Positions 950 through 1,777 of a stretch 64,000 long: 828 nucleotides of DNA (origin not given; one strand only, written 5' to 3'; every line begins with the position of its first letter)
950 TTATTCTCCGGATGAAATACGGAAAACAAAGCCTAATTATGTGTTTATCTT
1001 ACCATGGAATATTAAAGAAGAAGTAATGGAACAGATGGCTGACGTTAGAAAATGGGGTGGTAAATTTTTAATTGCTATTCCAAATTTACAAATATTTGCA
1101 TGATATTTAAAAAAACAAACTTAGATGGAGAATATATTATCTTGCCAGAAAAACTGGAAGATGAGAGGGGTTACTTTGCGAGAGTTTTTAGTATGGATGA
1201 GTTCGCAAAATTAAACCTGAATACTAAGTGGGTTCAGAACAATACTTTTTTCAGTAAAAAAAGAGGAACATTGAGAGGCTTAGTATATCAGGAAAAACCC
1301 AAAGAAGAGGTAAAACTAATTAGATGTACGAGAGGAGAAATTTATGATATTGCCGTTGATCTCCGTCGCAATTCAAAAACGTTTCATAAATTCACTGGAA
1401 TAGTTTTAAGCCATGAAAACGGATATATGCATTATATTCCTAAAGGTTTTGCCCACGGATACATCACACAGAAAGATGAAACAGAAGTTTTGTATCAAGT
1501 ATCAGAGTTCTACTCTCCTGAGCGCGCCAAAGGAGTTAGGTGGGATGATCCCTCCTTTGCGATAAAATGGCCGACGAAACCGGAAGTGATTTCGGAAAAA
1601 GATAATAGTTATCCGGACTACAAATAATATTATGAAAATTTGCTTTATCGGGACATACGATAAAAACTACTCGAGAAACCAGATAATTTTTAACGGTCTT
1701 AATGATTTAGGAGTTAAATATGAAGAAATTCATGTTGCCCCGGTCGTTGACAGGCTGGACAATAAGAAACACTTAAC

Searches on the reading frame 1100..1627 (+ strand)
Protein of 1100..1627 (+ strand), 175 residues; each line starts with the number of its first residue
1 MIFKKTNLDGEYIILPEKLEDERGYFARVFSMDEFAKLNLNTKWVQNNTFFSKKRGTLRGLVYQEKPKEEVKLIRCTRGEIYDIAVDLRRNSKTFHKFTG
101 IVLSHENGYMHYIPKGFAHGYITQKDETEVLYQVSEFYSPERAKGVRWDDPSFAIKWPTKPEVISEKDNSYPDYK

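Call 67: find_encoding_contigs(protein=window:1100-1627:+, flank=10000, max_places=2)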
Protein window:1100-1627:+ (175 aa): 24 contigs read that carry it; 2 places shown.
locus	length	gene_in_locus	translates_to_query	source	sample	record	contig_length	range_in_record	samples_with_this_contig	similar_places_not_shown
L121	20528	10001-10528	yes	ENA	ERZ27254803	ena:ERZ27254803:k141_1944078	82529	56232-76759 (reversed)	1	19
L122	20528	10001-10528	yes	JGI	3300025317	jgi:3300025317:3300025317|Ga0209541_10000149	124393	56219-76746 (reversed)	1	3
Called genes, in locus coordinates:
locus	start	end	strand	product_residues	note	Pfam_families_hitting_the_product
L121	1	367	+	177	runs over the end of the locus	PF00908:dTDP_sugar_isom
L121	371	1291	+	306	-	PF01370:Epimerase, PF04321:RmlD_sub_bind, PF01073:3Beta_HSD, PF02719:Polysacc_synt_2, PF16363:GDP_Man_Dehyd, PF07993:NAD_binding_4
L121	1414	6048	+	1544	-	PF00535:Glycos_transf_2, PF13641:Glyco_tranf_2_3, PF13632:Glyco_trans_2_3, PF13439:Glyco_transf_4, PF13579:Glyco_trans_4_4, PF00534:Glycos_transf_1, PF13692:Glyco_trans_1_4, PF20706:GT4-conflict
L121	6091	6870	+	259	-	PF00483:NTP_transferase, PF12804:NTP_transf_3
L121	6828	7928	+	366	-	PF04321:RmlD_sub_bind, PF01073:3Beta_HSD (weak), PF01370:Epimerase, PF02719:Polysacc_synt_2, PF16363:GDP_Man_Dehyd, PF07993:NAD_binding_4 (weak)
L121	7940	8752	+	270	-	-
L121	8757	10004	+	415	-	PF08421:Methyltransf_13, PF13489:Methyltransf_23, PF08484:Methyltransf_14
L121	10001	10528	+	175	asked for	PF00908:dTDP_sugar_isom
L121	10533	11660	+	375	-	PF00534:Glycos_transf_1, PF13692:Glyco_trans_1_4, PF13524:Glyco_trans_1_2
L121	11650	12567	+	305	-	PF00535:Glycos_transf_2, PF13641:Glyco_tranf_2_3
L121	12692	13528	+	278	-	PF05050:Methyltransf_21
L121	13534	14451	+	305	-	PF00535:Glycos_transf_2, PF13641:Glyco_tranf_2_3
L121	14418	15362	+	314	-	PF00535:Glycos_transf_2, PF13641:Glyco_tranf_2_3, PF13632:Glyco_trans_2_3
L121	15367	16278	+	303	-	PF00535:Glycos_transf_2, PF13641:Glyco_tranf_2_3, PF13632:Glyco_trans_2_3 (weak)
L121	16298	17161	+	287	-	PF00535:Glycos_transf_2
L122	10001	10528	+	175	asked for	PF00908:dTDP_sugar_isom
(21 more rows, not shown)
